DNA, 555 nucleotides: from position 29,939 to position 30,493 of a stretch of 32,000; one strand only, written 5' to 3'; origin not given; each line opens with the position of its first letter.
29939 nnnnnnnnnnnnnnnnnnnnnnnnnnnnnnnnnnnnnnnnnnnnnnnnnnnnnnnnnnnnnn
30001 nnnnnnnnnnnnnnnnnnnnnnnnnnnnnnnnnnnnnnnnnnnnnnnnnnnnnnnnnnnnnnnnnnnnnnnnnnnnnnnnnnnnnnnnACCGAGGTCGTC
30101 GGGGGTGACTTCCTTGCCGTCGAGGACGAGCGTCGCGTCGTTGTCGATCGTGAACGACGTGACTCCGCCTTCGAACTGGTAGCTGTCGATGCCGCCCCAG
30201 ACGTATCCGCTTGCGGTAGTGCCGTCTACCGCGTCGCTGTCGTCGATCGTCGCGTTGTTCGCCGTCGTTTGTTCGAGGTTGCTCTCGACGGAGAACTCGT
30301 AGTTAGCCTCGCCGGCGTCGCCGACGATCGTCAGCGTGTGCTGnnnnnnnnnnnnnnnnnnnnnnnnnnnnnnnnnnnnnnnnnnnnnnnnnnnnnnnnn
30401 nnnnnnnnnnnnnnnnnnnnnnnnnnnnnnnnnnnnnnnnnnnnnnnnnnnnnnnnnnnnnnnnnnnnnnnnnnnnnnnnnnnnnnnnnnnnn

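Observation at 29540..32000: Parallel beta-helix enzyme followed by four tandem acidic modules, an AlgE-like A+R architecture next to a uronic-acid pathway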

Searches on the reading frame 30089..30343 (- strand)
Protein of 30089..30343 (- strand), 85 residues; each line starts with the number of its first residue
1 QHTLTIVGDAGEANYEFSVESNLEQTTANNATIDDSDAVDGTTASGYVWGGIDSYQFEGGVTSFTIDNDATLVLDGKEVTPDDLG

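Call 11: search_protein_families(library=pfam, proteins=[window:30089-30343:-], max_evalue=10)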
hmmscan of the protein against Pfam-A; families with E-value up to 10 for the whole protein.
seq(85 aa): 1 family
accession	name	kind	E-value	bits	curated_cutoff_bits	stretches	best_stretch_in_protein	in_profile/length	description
PF24828.1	DUF7713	-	0.084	12.9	24.1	1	51-85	13-48/68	Domain of unknown function (DUF7713)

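Call 20: search_solved_structures(query=A2, max_evalue=10, show_alignments=2)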
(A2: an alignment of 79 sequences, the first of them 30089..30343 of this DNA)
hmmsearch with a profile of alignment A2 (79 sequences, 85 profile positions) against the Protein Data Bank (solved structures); distinct sequences matched with E-value up to 10: 4.
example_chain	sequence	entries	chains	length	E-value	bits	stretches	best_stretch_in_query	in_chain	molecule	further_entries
6er2_A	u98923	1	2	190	0.13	15.6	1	2-69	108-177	BNR/Asp-box repeat protein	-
6er3_A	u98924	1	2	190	0.13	15.6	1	2-69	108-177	BNR/Asp-box repeat protein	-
6er4_A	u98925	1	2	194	0.14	15.6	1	2-69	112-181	BNR/Asp-box repeat protein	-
1yn3_A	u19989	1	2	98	0.66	13.4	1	12-51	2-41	truncated cell surface protein map-w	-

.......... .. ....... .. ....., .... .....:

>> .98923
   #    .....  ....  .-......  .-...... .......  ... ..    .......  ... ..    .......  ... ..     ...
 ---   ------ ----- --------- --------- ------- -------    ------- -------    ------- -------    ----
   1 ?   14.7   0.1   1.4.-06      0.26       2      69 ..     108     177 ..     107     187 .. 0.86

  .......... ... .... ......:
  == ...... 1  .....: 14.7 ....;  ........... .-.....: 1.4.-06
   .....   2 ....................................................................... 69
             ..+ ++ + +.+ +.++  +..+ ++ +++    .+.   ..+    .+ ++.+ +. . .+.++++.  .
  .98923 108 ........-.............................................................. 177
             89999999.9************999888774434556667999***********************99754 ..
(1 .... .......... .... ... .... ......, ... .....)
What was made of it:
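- On Known carbohydrate-binding modules (for example CBM2): The best profile hit in PDB sequences is a CBM40 at E 0.13 (call 20).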

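Call 29: predict_structure(alignment_id=A2)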
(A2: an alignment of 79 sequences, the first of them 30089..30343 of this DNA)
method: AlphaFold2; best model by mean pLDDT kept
length: 85 residues; sequences in the alignment: 79
mean_pLDDT: 97.3   pTM: 0.88
mean pLDDT of the five models: 97.3, 97.3, 96.9, 96.4, 96.1
residues with pLDDT >= 90: 83; 70-90: 2; 50-70: 0; < 50: 0
segments of 3 or more residues with pLDDT < 50: none
pLDDT, mean of each block of 10 residues (from residue 1): 96 98 98 96 98 98 98 98 94
secondary structure, 60 per line:
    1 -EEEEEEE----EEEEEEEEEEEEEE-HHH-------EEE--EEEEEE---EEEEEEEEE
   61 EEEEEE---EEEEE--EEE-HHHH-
elements in order: E2-8 E13-26 E38-40 E43-48 E52-66 E70-74 E77-79 H81-84
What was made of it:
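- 30089..30343 (-): Repeat 2 (aa 553-637), internal subtype. This is the unit that was modelled. AF2 pLDDT 97.3, seven-stranded and beta-rich (call 29).
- On AlgE-type mannuronan C5-epimerase (R-modules): The AF2 model shows a seven-stranded beta domain with several long strands (call 29).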

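Call 31: fold_search(model_id=the predicted structure, library=pdb)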
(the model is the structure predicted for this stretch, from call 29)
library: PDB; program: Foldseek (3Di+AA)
matches with E <= 10: 108; with E <= 0.001: 0
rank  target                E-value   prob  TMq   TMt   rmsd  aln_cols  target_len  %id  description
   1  3ndy_E                6.5e-02  0.69  0.31  0.26   8.2        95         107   17  The structure of the catalytic and carbohydrate binding domain of endoglucanase D from Clostridium cellulovorans (released 2010-09-08)
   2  6qfs_F                9.7e-02  0.41  0.28  0.24  10.8        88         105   17  Chargeless variant of the Cellulose-binding domain from Cellulomonas fimi (released 2019-12-18)
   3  6qfs_B                1.3e-01  0.57  0.32  0.27   8.5        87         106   17  Chargeless variant of the Cellulose-binding domain from Cellulomonas fimi (released 2019-12-18)
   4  6qfs_A                1.6e-01  0.54  0.32  0.28   8.5        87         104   17  Chargeless variant of the Cellulose-binding domain from Cellulomonas fimi (released 2019-12-18)
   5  2xdh                  6.8e-01  0.15  0.29  0.20  12.5        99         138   20  Non-cellulosomal cohesin from the hyperthermophilic archaeon Archaeoglobus fulgidus (released 2010-05-26)
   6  4liv                  1.1e+00  0.08  0.23  0.08  12.0        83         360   13  Structure of YcfD, a Ribosomal oxygenase from Escherichia coli in complex with Cobalt and succinic acid. (released 2014-05-14)
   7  3u6g_A                2.1e+00  0.54  0.54  0.39   5.1       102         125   14  Crystal structure of a domain of unknown function, DUF4425 (BVU_3708) from Bacteroides vulgatus ATCC 8482 at 1.35 A re (released 2011-11-02)
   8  3zzq_A                2.4e+00  0.57  0.50  0.61   5.2        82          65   10  Engineered 12-subunit Bacillus subtilis trp RNA-binding attenuation protein (TRAP) (released 2011-10-12)
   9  3rkp_B                2.4e+00  0.10  0.30  0.10  12.2        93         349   13  Crystal structure of BcpA*(D312A), the major pilin subunit of Bacillus cereus (released 2012-05-30)
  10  4ccl_B                2.6e+00  0.06  0.27  0.09  12.8        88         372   11  X-Ray structure of E. coli ycfD (released 2014-04-30)
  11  7s9w_A                2.6e+00  0.01  0.13  0.02  19.6        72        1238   14  Structure of DrmAB:ADP:DNA complex (released 2022-06-15)
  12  3kmh_B                2.8e+00  0.04  0.24  0.11  12.8       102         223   19  Crystal Structure of a Novel Sugar Isomerase from E. coli O157:H7 (released 2010-07-21)
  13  5xsv_B                2.9e+00  0.11  0.27  0.07   5.9        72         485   14  Crystal structure of an archaeal chitinase in the ligand-free form (released 2018-05-02)
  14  5xsv_A                2.9e+00  0.11  0.27  0.07   5.9        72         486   14  Crystal structure of an archaeal chitinase in the ligand-free form (released 2018-05-02)
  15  3zte_J                3.1e+00  0.33  0.44  0.52   5.4        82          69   10  Crystal Structure of the TRP RNA-Binding Attenuation Protein (TRAP) from Bacillus Licheniformis. (released 2011-10-12)
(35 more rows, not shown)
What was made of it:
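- On Known carbohydrate-binding modules (for example CBM2): Best Foldseek hits are CBM2 domains 3NDY_E and 6QFS at E 0.065-0.16 and TM about 0.3 (call 31).
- Closest known: Portable extracellular beta-sandwich modules. Same: The top, non-significant, fold hits are CBM2 domains (call 31).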

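Call 38: search_protein_representatives(alignment_id=A2)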
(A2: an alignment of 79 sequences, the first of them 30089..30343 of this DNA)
Query: 79 sequences, 85 profile positions. Proteins with E-value up to 0.001 (for the whole library): 1935; up to 1e-10: 1264; up to 1e-30: 463. The best 150 are listed.
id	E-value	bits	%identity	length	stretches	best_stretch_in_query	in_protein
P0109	6.3e-164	548.7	-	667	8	2-84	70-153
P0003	4.6e-152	510.7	-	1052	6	1-84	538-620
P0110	5.0e-147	494.5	-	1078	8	2-82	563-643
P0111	6.7e-137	462.1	-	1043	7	1-84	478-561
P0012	3.7e-130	440.5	-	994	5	2-83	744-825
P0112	1.5e-129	438.5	-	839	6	2-85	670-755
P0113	3.3e-120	408.6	-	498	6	2-85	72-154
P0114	5.8e-119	404.6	-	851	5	1-84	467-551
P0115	6.9e-117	397.9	-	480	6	2-84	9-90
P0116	2.4e-116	396.2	-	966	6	2-84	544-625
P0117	1.1e-114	390.9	-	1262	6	1-84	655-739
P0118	2.0e-114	390.0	-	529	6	1-82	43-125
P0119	6.1e-114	388.5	-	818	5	2-85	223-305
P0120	6.8e-112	381.9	-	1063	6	2-83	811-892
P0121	1.1e-111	381.2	-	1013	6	1-76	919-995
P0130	4.6e-98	337.6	-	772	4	2-80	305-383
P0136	3.7e-94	325.1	-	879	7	2-84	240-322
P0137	4.8e-94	324.7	-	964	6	1-75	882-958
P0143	4.3e-89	308.8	-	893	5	3-85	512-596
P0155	1.4e-84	294.4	-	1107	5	2-84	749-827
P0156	4.8e-84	292.7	-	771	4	1-84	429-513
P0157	5.1e-83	289.4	-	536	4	1-83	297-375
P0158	3.5e-82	286.7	-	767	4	1-84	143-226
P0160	7.3e-81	282.5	-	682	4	2-84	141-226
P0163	1.2e-79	278.6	-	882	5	2-84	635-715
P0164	1.8e-79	278.0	-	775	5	2-84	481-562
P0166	3.2e-79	277.2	-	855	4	1-81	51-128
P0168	1.6e-78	275.0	-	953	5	2-84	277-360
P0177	2.3e-75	264.8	-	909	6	2-83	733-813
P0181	1.3e-72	256.0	-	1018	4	1-80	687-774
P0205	4.8e-65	231.8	-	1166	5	2-83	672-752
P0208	2.5e-64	229.5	-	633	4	2-82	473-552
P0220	9.6e-63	224.4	-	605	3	1-85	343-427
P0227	8.6e-62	221.4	-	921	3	2-84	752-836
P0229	1.8e-61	220.4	-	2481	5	1-82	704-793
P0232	4.5e-61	219.1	-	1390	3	1-83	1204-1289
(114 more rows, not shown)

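Call 42: search_protein_families(library=pfam, proteins=[P0110, P0117, P0130, P0155, P0158, P0232, P0205, P0181, P0166], max_evalue=0.001)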
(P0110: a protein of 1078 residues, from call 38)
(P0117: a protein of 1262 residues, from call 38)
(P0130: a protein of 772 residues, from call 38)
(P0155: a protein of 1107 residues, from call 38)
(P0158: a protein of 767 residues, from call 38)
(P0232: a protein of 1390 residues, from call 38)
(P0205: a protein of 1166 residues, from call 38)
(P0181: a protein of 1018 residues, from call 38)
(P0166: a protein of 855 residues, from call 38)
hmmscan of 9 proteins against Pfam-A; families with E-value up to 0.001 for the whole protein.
P0110 (1078 aa): 1 family
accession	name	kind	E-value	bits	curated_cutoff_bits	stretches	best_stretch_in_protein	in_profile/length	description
PF16656.11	Pur_ac_phosph_N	-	2.2e-08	35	30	0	964-1020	31-87/93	Purple acid Phosphatase, N-terminal domain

P0117 (1262 aa): 2 families
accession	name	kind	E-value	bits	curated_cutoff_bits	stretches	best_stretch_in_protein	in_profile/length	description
PF00082.27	Peptidase_S8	-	3e-63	214.3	21.8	1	142-385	3-288/288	Subtilase family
PF02156.21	Glyco_hydro_26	-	1.6e-08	34.7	20.2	1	1048-1129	154-231/311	Glycosyl hydrolase family 26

P0130 (772 aa): 1 family
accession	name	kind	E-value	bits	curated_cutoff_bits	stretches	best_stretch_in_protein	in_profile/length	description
PF01522.26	Polysacc_deac_1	-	4.3e-08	33.6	23.1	1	561-679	4-117/124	Polysaccharide deacetylase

P0155 (1107 aa): 1 family
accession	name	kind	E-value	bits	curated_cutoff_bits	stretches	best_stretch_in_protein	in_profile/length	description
PF13229.12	Beta_helix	-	3e-07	30.6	25.9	0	523-610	66-145/158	Right handed beta helix region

P0158 (767 aa): 1 family
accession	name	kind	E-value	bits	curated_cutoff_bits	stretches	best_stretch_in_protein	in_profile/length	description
PF13229.12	Beta_helix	-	6.7e-06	26.2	25.9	1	574-650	52-153/158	Right handed beta helix region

P0232 (1390 aa): 0 families

P0205 (1166 aa): 0 families

P0181 (1018 aa): 1 family
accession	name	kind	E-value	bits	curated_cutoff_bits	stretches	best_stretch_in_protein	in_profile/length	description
PF00082.27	Peptidase_S8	-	1.5e-55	189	21.8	1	144-388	1-288/288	Subtilase family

P0166 (855 aa): 0 families

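Call 43: search_protein_families(library=pfam, proteins=[P0229, P0227, P0163, P0137, P0143, P0168, P0177, P0160], max_evalue=0.001)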
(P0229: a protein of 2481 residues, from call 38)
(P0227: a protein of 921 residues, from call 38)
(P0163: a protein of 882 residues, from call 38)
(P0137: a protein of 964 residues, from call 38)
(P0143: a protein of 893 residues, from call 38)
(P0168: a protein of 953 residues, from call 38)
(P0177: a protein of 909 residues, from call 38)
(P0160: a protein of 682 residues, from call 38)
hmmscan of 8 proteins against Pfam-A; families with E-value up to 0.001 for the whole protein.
P0229 (2481 aa): 16 families
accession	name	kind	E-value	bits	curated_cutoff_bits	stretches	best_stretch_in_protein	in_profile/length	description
PF18911.6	PKD_4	-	1.4e-190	618.4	27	15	1732-1815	1-77/85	PKD domain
PF22352.2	K319L-like_PKD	-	1.5e-152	496.4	27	15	913-985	11-84/84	K319L-like, PKD domain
PF00801.26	PKD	-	7.7e-134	436.4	23.5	15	1747-1815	12-74/80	PKD domain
PF21027.3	Sde0182_C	-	3.3e-50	169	27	1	2027-2089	1-68/83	Cellulose-binding protein Sde0182, C-terminal domain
PF02010.21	REJ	-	9.9e-40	136.9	25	2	836-1074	14-305/452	REJ domain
PF17963.7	Big_9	-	1.3e-21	77.7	23.6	1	1732-1817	1-85/89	Bacterial Ig domain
PF16967.11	TcfC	-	5.3e-18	64.8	29.4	0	1516-1543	39-66/68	E-set like domain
PF18981.6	InlK_D3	-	8.1e-14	51.9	25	0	1981-2001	48-68/75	Internalin K domain (D3/D4)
PF15418.12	DUF4625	-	1.4e-11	45.2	27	0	2138-2187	76-126/131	Domain of unknown function (DUF4625)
PF23959.1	DUF7288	-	2.7e-11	44.6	27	0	1035-1098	84-143/184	Family of unknown function (DUF7288)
PF07495.19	Y_Y_Y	-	3e-11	43.5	26.6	0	1020-1078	6-61/65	Y_Y_Y domain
PF16407.11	PKD_2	-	7.1e-11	43.1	39.2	0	1010-1079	41-106/157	PKD-like family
PF16403.11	Bact_surface_Ig-like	-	3.1e-08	34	27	0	2165-2187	45-67/71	Bacterial surface protein, Ig-like domain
PF19077.6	Big_13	-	6.2e-07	30.3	27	0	2141-2189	55-96/102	Bacterial Ig-like domain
PF22091.2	DUF6941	-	3.7e-06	27.8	27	0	1868-1900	82-114/125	Family of unknown function (DUF6941)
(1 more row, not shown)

P0227 (921 aa): 0 families

P0163 (882 aa): 4 families
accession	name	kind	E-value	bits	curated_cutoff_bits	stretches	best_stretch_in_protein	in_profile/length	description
PF18911.6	PKD_4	-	7.3e-16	58.4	27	1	552-624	4-80/85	PKD domain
PF00801.26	PKD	-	3.7e-06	27.3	23.5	1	560-624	12-77/80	PKD domain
PF21934.1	Yop-YscD_ppl_3rd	-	0.00044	20.4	24.3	0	647-667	25-45/64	YscD/CdsD-like Bon-like domain 3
PF22352.2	K319L-like_PKD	-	0.00096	19.6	27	1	564-623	13-79/84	K319L-like, PKD domain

P0137 (964 aa): 1 family
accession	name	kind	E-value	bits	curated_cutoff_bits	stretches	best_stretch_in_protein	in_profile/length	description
PF09197.16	Rap1-DNA-bind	-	0.00078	20.5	22.4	0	385-400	59-74/108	Rap1, DNA-binding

P0143 (893 aa): 1 family
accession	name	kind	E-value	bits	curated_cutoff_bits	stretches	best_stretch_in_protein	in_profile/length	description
PF13229.12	Beta_helix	-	0.00032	20.8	25.9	0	140-235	2-89/158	Right handed beta helix region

P0168 (953 aa): 7 families
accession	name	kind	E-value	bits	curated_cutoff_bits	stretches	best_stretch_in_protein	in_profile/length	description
PF18884.5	TSP3_bac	-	3.1e-31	107.3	25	4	106-127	1-21/22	Bacterial TSP3 repeat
PF22352.2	K319L-like_PKD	-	6.9e-10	39.2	27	1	198-268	13-84/84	K319L-like, PKD domain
PF04151.21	PPC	-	1.7e-08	35.7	25.9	1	864-937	2-70/70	Bacterial pre-peptidase C-terminal domain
PF00801.26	PKD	-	1.6e-05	25.2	23.5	1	189-268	7-80/80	PKD domain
PF17963.7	Big_9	-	0.00023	22.4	23.6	1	182-259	4-80/89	Bacterial Ig domain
PF18911.6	PKD_4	-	0.00058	20.3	27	0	179-261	1-76/85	PKD domain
PF21027.3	Sde0182_C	-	0.00086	20.3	27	0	198-219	1-22/83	Cellulose-binding protein Sde0182, C-terminal domain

P0177 (909 aa): 1 family
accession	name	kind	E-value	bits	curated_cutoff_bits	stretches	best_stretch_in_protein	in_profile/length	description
PF24827.1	AstE_AspA_cat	-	7e-11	42.5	25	1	59-152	1-106/192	Succinylglutamate desuccinylase/Aspartoacylase catalytic domain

P0160 (682 aa): 1 family
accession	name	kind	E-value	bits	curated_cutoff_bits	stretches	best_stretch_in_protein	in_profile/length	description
PF04151.21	PPC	-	8.1e-08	33.5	25.9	1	386-467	2-69/70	Bacterial pre-peptidase C-terminal domain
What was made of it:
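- The repeat co-occurs with PKD arrays typical of surface proteins (call 43).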

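Call 44: list_cluster_members(proteins=[P0117, P0130, P0229, P0232, P0110, P0158, P0177, P0168, P0181, P0160])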
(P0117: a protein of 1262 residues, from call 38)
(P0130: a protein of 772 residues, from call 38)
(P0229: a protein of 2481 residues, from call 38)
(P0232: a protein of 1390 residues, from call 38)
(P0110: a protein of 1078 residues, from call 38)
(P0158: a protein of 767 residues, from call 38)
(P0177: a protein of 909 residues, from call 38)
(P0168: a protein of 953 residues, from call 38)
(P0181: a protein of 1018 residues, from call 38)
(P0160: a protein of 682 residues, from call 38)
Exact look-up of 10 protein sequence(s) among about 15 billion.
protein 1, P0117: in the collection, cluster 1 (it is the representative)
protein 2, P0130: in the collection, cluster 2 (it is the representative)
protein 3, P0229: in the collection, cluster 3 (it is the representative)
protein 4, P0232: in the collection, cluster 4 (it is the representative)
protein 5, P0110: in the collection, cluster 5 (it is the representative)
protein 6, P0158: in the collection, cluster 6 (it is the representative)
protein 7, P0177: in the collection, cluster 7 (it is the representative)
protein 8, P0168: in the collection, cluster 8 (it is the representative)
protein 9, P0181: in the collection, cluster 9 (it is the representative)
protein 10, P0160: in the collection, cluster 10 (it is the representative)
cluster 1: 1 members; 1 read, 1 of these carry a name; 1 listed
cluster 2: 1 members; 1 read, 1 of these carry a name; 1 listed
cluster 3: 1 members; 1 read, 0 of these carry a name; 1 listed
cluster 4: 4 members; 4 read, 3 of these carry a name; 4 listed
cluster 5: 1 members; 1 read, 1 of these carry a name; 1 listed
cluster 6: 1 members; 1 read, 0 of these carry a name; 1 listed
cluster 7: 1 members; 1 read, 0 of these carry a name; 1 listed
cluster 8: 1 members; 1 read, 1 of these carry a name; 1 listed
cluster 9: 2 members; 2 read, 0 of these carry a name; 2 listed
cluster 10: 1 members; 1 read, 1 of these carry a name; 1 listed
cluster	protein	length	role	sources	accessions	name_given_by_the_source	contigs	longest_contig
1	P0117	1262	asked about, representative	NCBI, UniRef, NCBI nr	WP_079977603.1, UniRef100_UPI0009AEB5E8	S8 family peptidase [Halococcus sediminicola] | S8 family peptidase n=1 Tax=Halococcus sediminicola TaxID=1264579 RepID=UPI0009AEB5E8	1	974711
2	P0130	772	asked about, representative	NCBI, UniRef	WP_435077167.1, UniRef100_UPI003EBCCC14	polysaccharide deacetylase family protein [Halococcus sp. AFM35] | polysaccharide deacetylase family protein n=1 Tax=Halococcus sp. AFM35 TaxID=3421653 ...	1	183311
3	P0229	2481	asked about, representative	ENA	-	-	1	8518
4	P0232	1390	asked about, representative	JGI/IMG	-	-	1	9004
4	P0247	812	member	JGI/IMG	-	hypothetical protein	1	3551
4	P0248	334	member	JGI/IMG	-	hypothetical protein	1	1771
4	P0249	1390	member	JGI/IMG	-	hypothetical protein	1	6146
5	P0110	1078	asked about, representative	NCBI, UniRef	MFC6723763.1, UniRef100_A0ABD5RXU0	hypothetical protein ACFQE1_05090 [Halobium palmae] | Right handed beta helix region n=1 Tax=Halobium palmae TaxID=1776492 ...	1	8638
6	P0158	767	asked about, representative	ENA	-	-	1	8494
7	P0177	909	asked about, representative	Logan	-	-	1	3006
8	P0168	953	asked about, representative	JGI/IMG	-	hypothetical protein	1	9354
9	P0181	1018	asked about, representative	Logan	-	-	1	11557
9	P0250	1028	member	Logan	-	-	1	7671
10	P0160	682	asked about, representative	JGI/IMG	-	hypothetical protein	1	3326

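Call 57: search_protein_families(library=pfam, alignment_id=A2, max_evalue=0.01)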
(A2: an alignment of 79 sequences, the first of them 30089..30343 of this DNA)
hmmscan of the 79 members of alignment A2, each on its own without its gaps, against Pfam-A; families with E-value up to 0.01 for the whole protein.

A. member 1, window:30089-30343:- (85 aa): 0 families

B. families by the number of members that match (of 79 scanned): 1 family
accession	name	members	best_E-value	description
PF13464.11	RodZ_C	1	0.0036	RodZ C-terminal domain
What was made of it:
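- On Pfam DUF7713 (PF24828), the only Pfam family touching the repeats: None of 79 units hit it at E <= 0.01 (call 57).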

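Call 59: fold_search(model_id=the predicted structure, library=viral)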
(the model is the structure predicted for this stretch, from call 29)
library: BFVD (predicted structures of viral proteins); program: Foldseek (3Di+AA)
matches with E <= 10: 169; with E <= 0.001: 0
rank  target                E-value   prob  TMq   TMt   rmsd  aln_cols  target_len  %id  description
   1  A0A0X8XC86            3.0e-01  0.95  0.52  0.47   3.9        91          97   10  (no name in the UniProt tables at hand)
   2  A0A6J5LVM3            6.0e-01  0.44  0.38  0.31   8.8        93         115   14  Uncharacterized protein [uncultured Caudovirales phage]
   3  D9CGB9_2              6.6e-01  0.25  0.36  0.06   8.2        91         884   14  (no name in the UniProt tables at hand)
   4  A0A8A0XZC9            8.1e-01  0.66  0.46  0.41   4.1        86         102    5  p5 [Fig closterovirus 2]
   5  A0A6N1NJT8            1.1e+00  0.15  0.32  0.09  10.6        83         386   17  Uncharacterized protein [Tupanvirus deep ocean]
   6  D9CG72                1.5e+00  0.35  0.45  0.29   7.3       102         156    5  (no name in the UniProt tables at hand)
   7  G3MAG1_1              1.6e+00  0.04  0.20  0.03  12.2       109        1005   16  Gp420 [Bacillus phage G]
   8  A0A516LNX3            1.7e+00  0.14  0.32  0.03   9.5        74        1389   11  (no name in the UniProt tables at hand)
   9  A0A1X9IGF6            1.7e+00  0.03  0.19  0.08  21.6        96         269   12  (no name in the UniProt tables at hand)
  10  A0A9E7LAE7            2.1e+00  0.15  0.36  0.14   8.2        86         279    8  (no name in the UniProt tables at hand)
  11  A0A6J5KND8            2.2e+00  0.14  0.38  0.09   6.7        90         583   16  PA14 domain containing protein [uncultured Caudovirales phage]
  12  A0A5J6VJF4            2.3e+00  0.38  0.43  0.09   4.7        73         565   10  Uncharacterized protein [Megaviridae environmental sample]
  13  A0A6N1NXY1            2.6e+00  0.08  0.29  0.04  10.6        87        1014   17  DUF11 domain-containing protein [Tupanvirus soda lake]
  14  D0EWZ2                2.6e+00  0.06  0.25  0.11   9.3        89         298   12  33.6 kDa protein 2c [Tobacco rattle virus]
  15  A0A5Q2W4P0            2.8e+00  0.06  0.26  0.08  14.5        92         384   18  (no name in the UniProt tables at hand)
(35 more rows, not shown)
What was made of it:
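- Closest known: Portable extracellular beta-sandwich modules. Different: The best PDB hit has E 0.065 and TM about 0.3; the best TM is 0.54, to a DUF4425 protein (calls 20, 31, 57, 59).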

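Call 61: find_homologous_proteins(query=A2, max_evalue=0.00001)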
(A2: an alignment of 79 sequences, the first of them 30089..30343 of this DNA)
Query A2 (79 sequences): 447 candidates shared short words with the query, none scored E <= 0.00001.
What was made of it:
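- Tried and rejected: It therefore gave no taxon names for the wider repeat family (call 61).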
